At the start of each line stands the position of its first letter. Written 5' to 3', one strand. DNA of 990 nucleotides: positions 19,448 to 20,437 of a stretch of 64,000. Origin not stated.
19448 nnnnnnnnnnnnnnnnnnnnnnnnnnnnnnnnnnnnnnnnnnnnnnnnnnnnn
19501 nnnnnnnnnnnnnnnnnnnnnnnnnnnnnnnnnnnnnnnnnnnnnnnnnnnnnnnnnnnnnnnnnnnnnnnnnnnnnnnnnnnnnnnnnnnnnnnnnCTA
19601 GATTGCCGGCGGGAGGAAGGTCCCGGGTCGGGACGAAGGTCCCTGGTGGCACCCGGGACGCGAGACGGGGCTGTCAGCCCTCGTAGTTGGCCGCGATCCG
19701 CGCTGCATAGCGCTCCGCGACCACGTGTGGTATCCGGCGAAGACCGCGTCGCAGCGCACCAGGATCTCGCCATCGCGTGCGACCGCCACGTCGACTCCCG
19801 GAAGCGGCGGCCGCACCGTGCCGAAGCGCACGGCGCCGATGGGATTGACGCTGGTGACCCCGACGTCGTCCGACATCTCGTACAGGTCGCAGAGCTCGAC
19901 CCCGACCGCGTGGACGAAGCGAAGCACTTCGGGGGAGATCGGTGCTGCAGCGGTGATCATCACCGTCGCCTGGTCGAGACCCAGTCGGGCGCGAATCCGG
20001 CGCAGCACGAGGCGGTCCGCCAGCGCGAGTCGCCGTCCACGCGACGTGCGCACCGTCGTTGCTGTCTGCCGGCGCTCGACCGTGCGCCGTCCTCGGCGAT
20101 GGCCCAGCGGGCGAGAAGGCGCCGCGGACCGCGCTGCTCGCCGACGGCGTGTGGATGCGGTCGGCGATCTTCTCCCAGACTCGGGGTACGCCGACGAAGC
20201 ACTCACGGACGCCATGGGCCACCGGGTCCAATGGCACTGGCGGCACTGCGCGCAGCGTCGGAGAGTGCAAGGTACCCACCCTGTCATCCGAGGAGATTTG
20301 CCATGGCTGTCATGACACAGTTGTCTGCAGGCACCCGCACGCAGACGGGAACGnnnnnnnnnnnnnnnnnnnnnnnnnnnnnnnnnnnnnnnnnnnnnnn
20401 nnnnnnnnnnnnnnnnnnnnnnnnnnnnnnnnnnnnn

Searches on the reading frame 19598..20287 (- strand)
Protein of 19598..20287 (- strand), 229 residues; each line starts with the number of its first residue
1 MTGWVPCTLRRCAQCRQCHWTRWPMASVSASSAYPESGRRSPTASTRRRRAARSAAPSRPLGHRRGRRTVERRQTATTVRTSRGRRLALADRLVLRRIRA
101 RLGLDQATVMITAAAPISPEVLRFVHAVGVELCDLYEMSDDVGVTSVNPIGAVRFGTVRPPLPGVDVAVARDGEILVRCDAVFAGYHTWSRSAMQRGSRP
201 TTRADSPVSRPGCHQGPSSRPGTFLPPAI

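Call 53: search_protein_families(library=pfam, proteins=[window:19598-20287:-], max_evalue=0.01)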
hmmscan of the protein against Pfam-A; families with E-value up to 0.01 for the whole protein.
window:19598-20287:- (229 aa): 1 family
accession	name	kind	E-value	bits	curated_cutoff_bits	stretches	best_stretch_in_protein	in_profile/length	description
PF00501.34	AMP-binding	-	8.3e-06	25.3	29.9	1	103-187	284-384/384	AMP-binding enzyme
